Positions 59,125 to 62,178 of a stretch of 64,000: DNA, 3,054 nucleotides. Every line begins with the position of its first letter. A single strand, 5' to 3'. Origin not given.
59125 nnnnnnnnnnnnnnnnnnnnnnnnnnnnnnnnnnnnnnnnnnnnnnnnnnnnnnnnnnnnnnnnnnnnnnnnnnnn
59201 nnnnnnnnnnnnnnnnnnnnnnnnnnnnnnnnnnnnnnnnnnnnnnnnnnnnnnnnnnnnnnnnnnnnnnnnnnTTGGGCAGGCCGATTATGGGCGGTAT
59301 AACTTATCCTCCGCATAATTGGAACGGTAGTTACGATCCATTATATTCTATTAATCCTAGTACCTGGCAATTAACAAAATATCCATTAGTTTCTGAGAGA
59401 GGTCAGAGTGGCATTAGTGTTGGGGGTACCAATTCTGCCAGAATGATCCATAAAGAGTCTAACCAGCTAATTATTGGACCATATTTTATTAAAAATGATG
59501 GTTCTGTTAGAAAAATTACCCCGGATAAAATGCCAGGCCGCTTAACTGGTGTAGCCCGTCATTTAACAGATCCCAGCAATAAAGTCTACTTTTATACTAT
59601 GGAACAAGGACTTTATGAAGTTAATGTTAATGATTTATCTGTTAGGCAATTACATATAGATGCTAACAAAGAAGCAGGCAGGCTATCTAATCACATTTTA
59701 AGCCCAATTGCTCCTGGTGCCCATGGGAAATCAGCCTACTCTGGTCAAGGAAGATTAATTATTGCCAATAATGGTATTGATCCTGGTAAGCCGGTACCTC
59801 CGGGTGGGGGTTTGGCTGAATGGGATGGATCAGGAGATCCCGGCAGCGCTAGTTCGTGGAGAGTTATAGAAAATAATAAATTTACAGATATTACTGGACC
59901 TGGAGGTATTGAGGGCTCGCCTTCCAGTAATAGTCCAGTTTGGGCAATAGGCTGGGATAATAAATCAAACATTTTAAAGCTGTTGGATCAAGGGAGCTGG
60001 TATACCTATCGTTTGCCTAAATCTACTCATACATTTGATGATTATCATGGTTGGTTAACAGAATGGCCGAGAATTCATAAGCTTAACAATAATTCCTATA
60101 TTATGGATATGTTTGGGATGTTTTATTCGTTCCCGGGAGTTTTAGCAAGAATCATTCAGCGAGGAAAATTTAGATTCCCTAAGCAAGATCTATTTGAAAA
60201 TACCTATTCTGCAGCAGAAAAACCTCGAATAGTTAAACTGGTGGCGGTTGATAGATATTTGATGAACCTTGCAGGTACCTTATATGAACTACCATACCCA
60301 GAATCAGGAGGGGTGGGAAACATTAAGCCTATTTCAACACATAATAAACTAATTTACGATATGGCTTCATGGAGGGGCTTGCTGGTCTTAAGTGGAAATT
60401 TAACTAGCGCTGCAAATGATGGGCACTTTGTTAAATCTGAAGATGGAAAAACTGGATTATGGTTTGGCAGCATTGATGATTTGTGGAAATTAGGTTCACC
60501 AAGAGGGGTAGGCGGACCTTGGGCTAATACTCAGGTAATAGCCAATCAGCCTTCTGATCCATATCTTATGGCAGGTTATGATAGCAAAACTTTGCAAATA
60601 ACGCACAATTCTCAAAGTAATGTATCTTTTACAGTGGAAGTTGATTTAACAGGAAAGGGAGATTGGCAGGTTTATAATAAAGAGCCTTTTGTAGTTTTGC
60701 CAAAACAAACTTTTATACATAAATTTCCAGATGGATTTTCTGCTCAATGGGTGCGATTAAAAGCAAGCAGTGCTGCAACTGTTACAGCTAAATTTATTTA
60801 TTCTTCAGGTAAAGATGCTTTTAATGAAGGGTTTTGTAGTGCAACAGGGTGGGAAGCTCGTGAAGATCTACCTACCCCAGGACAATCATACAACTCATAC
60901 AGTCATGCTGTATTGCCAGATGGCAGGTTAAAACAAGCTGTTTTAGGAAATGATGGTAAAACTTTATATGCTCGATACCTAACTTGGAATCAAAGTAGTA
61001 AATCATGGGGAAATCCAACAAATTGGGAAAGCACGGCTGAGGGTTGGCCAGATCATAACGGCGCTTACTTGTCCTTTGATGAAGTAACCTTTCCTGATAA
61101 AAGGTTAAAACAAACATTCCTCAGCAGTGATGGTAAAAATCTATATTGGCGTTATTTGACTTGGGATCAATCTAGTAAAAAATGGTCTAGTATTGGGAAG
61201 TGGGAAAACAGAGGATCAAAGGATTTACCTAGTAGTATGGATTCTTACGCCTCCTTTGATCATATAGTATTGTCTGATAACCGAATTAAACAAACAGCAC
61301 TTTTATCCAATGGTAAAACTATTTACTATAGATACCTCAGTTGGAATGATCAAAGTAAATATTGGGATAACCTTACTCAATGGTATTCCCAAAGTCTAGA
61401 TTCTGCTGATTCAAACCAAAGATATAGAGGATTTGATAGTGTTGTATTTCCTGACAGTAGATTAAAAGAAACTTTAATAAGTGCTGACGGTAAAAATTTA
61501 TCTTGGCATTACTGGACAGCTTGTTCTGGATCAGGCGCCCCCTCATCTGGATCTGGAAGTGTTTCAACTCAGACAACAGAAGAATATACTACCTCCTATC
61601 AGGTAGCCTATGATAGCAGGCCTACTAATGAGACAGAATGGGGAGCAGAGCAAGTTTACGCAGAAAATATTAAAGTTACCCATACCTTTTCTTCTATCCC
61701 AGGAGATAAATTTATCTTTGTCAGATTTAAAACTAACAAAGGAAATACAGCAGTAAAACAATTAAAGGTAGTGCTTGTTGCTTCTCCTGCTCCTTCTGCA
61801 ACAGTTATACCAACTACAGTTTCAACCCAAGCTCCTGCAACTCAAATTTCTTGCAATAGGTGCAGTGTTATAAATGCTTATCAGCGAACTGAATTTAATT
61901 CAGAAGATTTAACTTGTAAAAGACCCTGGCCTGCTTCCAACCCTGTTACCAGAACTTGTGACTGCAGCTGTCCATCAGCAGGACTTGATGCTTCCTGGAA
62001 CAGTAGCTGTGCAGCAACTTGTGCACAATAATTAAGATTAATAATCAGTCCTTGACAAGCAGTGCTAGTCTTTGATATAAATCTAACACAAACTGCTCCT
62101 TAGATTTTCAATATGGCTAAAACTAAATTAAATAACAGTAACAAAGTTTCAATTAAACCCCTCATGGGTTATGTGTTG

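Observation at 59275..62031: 918-aa surface-type protein with four ~55-aa tandem lectin-like repeats, possibly separated by a frameshift from an upstream signal-anchor ORF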

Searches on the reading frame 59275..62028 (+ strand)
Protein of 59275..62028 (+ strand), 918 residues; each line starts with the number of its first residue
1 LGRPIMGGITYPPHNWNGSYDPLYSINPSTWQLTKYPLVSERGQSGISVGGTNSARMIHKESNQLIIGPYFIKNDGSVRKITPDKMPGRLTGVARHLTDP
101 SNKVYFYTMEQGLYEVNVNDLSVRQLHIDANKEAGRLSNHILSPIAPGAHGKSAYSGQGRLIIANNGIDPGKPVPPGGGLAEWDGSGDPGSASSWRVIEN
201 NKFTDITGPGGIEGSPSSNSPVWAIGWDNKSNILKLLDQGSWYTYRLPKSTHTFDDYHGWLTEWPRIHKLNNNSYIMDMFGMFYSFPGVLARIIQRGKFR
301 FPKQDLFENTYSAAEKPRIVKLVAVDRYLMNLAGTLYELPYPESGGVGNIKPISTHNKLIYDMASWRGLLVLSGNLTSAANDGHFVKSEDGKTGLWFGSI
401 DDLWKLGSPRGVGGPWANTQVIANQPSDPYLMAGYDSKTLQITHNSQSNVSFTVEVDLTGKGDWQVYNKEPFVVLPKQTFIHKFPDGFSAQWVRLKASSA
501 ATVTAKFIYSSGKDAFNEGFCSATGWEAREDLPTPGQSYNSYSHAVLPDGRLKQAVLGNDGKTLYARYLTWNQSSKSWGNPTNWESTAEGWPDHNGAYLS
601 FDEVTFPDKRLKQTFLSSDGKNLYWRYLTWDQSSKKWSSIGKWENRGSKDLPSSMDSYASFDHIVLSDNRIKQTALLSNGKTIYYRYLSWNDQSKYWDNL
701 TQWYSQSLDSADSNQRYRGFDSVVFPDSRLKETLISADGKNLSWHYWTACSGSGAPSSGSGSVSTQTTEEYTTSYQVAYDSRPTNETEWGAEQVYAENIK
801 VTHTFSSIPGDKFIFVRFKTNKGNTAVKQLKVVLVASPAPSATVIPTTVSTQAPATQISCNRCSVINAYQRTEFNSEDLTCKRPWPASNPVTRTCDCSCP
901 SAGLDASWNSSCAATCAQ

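Call 7: search_protein_families(library=pfam, proteins=[window:59275-62028:+], max_evalue=1)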
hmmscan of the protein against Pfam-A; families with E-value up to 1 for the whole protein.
window:59275-62028:+ (918 aa): 0 families

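Call 8: search_protein_families(library=ncbifam, proteins=[window:59275-62028:+], max_evalue=1)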
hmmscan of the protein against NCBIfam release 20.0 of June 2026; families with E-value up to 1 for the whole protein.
window:59275-62028:+ (918 aa): 0 families

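Call 9: search_solved_structures(query=window:59275-62028:+, max_evalue=1, show_alignments=2)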
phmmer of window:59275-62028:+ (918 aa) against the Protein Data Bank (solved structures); distinct sequences matched with E-value up to 1: 0.

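Call 12: find_homologous_proteins(query=window:59275-62028:+, max_evalue=0.001)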
Query window:59275-62028:+ (918 aa): 4972 proteins with E <= 0.001 among 8000 candidates; the best 120 are listed.
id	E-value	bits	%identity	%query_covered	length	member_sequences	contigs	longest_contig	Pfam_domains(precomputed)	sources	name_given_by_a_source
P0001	0.0e+0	2155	100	99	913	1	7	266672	-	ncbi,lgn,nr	ncbi:hypothetical protein HY383_01625 [Candidatus Daviesbacteria bacterium]|nr:hypothetical protein 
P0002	5.3e-213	728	45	55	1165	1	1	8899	-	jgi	jgi:hypothetical protein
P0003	6.0e-198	678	43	55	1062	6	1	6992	PF00754.32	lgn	-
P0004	3.3e-194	666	42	60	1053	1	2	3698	-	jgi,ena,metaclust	metaclust:\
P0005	1.4e-191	657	43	56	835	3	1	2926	-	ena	-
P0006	2.9e-186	639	40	55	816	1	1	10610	-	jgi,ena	-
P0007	3.9e-186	639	39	60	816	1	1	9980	-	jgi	jgi:hypothetical protein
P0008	6.5e-186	638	42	56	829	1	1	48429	-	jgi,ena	-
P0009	1.7e-182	627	41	55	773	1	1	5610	-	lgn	-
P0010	2.1e-181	623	42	55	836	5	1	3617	-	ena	-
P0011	3.9e-181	622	41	56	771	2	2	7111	-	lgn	-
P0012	6.2e-180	618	41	56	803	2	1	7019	-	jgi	-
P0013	6.6e-180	618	40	55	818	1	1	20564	-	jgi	jgi:hypothetical protein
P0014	1.2e-179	618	43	55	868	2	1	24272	-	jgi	jgi:hypothetical protein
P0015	1.9e-179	617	43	55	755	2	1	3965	-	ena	-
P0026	1.7e-175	604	41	54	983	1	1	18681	-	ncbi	-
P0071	2.0e-167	577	41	53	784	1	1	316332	-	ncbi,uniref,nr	ncbi:hypothetical protein [Paenibacillus ginsengarvi]|uniref:Uncharacterized protein n=1 Tax=Paeniba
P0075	9.4e-167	575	39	55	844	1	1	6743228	-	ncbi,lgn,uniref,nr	ncbi:MAG: hypothetical protein P0Y53_16910 [Candidatus Pseudobacter hemicellulosilyticus]|uniref:Unc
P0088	3.5e-164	566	41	56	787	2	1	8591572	-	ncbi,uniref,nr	ncbi:hypothetical protein [Paenibacillus sp. PAMC21692]|uniref:hypothetical protein n=1 Tax=Paenibac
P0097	6.9e-163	562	39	55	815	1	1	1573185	-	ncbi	ncbi:MAG: hypothetical protein R2729_10925 [Bryobacteraceae bacterium]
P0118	6.5e-161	555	40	57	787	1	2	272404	-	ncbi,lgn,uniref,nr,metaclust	ncbi:hypothetical protein SAMN02799630_03074 [Paenibacillus sp. UNCCL117]|uniref:hypothetical protei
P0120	7.9e-161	555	39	54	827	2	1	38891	-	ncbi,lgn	-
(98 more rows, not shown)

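Call 19: find_encoding_contigs(protein=P0001, flank=3000, max_places=10)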
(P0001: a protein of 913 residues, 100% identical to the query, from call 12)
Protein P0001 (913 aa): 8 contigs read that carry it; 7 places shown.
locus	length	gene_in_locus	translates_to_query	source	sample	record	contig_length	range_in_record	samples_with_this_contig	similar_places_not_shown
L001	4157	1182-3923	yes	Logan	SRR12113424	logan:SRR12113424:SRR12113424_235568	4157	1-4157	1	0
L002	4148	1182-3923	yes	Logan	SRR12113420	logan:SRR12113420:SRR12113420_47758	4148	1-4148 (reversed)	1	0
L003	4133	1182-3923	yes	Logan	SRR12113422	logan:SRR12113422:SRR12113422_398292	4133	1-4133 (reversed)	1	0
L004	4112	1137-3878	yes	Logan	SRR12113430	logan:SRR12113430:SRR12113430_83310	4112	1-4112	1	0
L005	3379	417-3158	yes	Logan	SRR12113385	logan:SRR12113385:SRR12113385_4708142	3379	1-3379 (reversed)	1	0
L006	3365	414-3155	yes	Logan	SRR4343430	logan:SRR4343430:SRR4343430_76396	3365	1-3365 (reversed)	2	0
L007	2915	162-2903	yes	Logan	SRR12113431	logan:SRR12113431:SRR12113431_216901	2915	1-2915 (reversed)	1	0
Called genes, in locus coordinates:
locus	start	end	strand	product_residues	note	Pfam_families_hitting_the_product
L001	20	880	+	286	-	-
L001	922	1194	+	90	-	-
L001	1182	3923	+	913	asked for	-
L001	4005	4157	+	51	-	?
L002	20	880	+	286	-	-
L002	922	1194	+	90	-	-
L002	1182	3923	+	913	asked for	-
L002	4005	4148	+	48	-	?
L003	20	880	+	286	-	-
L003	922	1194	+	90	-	-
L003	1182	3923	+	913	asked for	-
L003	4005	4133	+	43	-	?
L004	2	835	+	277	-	?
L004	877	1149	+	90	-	-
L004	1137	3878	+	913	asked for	-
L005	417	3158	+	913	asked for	-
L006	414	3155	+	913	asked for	-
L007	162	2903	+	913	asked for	-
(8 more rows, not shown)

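Call 45: find_encoding_contigs(protein=P0071, flank=10000, max_places=2)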
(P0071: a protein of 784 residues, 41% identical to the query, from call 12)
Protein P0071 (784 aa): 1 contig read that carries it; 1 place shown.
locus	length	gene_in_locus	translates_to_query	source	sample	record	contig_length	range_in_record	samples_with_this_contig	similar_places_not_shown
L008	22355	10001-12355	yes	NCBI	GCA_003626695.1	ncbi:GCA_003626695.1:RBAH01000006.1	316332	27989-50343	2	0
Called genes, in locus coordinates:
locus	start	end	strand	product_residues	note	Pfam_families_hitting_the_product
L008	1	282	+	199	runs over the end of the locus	PF00072:Response_reg, PF00196:GerE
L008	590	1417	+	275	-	PF21948:LplA-B_cat, PF03099:BPL_LplA_LipB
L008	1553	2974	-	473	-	PF01547:SBP_bac_1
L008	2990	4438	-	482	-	PF02156:Glyco_hydro_26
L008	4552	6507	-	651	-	PF12831:FAD_oxidored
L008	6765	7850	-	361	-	PF00672:HAMP, PF00512:HisKA, PF02518:HATPase_c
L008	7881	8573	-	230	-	PF00072:Response_reg, PF00486:Trans_reg_C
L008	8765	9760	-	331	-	PF00356:LacI, PF00532:Peripla_BP_1, PF13407:Peripla_BP_4, PF13377:Peripla_BP_3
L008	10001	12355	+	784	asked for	-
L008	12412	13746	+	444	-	PF01547:SBP_bac_1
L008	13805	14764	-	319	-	PF02557:VanY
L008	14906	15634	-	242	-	PF00756:Esterase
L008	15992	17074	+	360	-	PF00676:E1_dh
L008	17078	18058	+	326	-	PF02779:Transket_pyr, PF02780:Transketolase_C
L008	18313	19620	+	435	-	PF00364:Biotin_lipoyl, PF25997:BSH_YhbJ (weak), PF25917:BSH_RND, PF02817:E3_binding, PF00198:2-oxoacid_dh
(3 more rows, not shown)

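Call 46: find_encoding_contigs(protein=P0075, flank=10000, max_places=2)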
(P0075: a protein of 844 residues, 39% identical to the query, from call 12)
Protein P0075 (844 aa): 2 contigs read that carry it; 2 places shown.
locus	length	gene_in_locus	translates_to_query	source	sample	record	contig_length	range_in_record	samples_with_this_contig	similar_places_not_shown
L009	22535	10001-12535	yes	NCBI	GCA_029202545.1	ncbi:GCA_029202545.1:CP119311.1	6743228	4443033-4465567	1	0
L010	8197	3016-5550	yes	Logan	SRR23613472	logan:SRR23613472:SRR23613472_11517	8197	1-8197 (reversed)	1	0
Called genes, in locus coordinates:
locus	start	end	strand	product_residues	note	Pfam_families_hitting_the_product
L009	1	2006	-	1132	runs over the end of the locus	PF07660:STN (faint), PF13620:CarboxypepD_reg, PF13715:CarbopepD_reg_2, PF07715:Plug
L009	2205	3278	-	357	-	PF04773:FecR, PF16344:FecR_C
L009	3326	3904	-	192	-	PF04542:Sigma70_r2 (weak), PF08281:Sigma70_r4_2, PF04545:Sigma70_r4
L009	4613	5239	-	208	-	-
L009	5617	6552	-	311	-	PF01610:DDE_Tnp_ISL3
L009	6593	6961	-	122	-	-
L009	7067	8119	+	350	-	PF13310:Virulence_RhuM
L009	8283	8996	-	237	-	PF09346:SMI1_KNR4 (weak)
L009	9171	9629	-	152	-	PF16109:DUF4827 (faint), PF00254:FKBP_C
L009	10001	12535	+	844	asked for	-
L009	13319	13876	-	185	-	PF13328:HD_4 (faint)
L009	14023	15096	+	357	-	PF00356:LacI, PF00532:Peripla_BP_1 (weak), PF13407:Peripla_BP_4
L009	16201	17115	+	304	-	PF01261:AP_endonuc_2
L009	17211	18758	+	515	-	PF12708:Pect-lyase_RHGA_epim, PF00295:Glyco_hydro_28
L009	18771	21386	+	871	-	PF02838:Glyco_hydro_20b, PF00728:Glyco_hydro_20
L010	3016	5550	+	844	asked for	-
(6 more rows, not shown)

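Call 57: find_encoding_contigs(protein=P0026, flank=6000, max_places=2)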
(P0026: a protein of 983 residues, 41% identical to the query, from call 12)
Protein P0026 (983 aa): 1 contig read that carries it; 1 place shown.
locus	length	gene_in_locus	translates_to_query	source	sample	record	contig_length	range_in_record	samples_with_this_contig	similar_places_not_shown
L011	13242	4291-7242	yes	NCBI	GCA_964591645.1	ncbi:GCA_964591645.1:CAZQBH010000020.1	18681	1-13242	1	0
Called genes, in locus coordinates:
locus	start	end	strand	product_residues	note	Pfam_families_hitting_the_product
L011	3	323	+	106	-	?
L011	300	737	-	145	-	-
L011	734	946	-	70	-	PF11127:YgaP-like_TM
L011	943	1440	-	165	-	PF03625:DUF302, PF00462:Glutaredoxin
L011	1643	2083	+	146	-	-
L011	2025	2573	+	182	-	PF04542:Sigma70_r2, PF08281:Sigma70_r4_2, PF04545:Sigma70_r4 (weak)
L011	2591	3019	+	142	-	-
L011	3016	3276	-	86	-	PF13380:CoA_binding_2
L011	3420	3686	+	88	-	PF12840:HTH_20 (weak), PF01022:HTH_5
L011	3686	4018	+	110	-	PF00581:Rhodanese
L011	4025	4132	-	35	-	-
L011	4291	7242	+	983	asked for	-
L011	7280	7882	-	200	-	PF02517:Rce1-like (weak)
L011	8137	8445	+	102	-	-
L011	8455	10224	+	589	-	PF07973:tRNA_SAD, PF00587:tRNA-synt_2b, PF03129:HGTP_anticodon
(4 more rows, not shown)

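Call 58: find_encoding_contigs(protein=P0002, flank=6000, max_places=2)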
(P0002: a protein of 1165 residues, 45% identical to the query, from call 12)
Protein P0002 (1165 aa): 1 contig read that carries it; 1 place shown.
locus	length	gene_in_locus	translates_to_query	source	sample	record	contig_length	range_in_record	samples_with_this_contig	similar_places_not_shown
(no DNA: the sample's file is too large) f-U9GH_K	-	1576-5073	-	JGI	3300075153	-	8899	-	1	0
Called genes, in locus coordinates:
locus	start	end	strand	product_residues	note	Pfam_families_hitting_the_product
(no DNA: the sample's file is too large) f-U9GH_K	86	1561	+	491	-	PF00171:Aldedh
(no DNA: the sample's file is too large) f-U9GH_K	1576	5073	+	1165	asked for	-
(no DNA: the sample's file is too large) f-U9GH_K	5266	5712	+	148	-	-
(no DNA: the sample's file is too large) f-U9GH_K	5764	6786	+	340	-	-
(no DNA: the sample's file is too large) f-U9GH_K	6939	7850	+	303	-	PF00483:NTP_transferase, PF12804:NTP_transf_3 (weak)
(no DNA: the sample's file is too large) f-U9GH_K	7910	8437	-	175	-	PF01467:CTP_transf_like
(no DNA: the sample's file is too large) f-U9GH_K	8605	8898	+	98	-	?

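Call 65: find_encoding_contigs(protein=P0088, flank=10000, max_places=1)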
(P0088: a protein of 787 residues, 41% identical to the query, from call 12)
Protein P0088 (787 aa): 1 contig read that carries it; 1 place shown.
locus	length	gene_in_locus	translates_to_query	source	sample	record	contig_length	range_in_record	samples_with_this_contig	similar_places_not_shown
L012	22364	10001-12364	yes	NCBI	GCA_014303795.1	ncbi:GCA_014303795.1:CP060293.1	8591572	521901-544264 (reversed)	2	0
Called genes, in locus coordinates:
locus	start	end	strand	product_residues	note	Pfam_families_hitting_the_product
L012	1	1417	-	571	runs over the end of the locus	PF00587:tRNA-synt_2b, PF04073:tRNA_edit, PF03129:HGTP_anticodon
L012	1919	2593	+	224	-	PF00395:SLH (weak)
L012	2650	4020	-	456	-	PF00890:FAD_binding_2 (faint), PF01134:GIDA (faint), PF07992:Pyr_redox_2 (faint), PF12831:FAD_oxidored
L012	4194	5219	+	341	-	PF13377:Peripla_BP_3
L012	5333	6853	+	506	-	PF06609:TRI12, PF07690:MFS_1, PF00083:Sugar_tr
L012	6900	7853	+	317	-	PF08279:HTH_11, PF19187:HTH_PafC (faint), PF13280:WYL, PF25583:WCX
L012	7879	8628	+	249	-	PF00106:adh_short, PF08659:KR, PF13561:adh_short_C2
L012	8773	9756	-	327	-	PF00356:LacI, PF13407:Peripla_BP_4, PF13377:Peripla_BP_3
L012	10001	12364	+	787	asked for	-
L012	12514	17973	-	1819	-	PF08124:Lyase_8_N, PF02278:Lyase_8, PF02884:Lyase_8_C, PF00041:fn3, PF25275:Golvesin_C, PF00041:fn3, PF25275:Golvesin_C, PF00041:fn3, +3 more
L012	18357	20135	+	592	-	PF00672:HAMP, PF06580:His_kinase, PF02518:HATPase_c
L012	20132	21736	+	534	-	PF00072:Response_reg, PF17853:GGDEF_2 (weak), PF00165:HTH_AraC (faint), PF12833:HTH_18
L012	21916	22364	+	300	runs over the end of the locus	PF00528:BPD_transp_1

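Call 66: find_encoding_contigs(protein=P0118, flank=10000, max_places=1)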
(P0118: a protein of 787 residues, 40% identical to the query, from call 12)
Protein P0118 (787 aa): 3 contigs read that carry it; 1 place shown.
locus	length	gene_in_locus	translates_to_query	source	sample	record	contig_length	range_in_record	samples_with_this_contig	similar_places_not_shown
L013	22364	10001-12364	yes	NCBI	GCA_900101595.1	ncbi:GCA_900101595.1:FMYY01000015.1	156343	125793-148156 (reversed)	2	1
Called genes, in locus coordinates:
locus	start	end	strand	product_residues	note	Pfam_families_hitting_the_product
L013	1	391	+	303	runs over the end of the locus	PF02311:AraC_binding (weak), PF00165:HTH_AraC (weak), PF12833:HTH_18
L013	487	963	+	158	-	PF08327:AHSA1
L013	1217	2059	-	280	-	PF02621:VitK2_biosynth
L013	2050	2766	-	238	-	PF01048:PNP_UDP_1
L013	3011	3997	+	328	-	PF01408:GFO_IDH_MocA, PF22725:GFO_IDH_MocA_C3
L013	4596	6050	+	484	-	PF13396:PLDc_N, PF13091:PLDc_2, PF00614:PLDc (weak), PF13091:PLDc_2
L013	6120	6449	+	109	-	PF08921:DUF1904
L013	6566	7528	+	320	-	PF01625:PMSR, PF01641:SelR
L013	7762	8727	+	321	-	PF00561:Abhydrolase_1, PF02129:Peptidase_S15 (weak), PF12146:Hydrolase_4, PF12697:Abhydrolase_6, PF00326:Peptidase_S9, PF03959:FSH1 (weak), PF12146:Hydrolase_4 (weak), PF08386:Abhydrolase_4 (weak), +1 more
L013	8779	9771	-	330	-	PF00356:LacI, PF00532:Peripla_BP_1, PF13407:Peripla_BP_4, PF13377:Peripla_BP_3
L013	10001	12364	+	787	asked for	-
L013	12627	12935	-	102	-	-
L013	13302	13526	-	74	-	PF06569:DUF1128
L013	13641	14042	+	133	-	PF01894:YjbQ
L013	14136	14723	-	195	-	PF00440:TetR_N, PF13305:TetR_C_33 (weak)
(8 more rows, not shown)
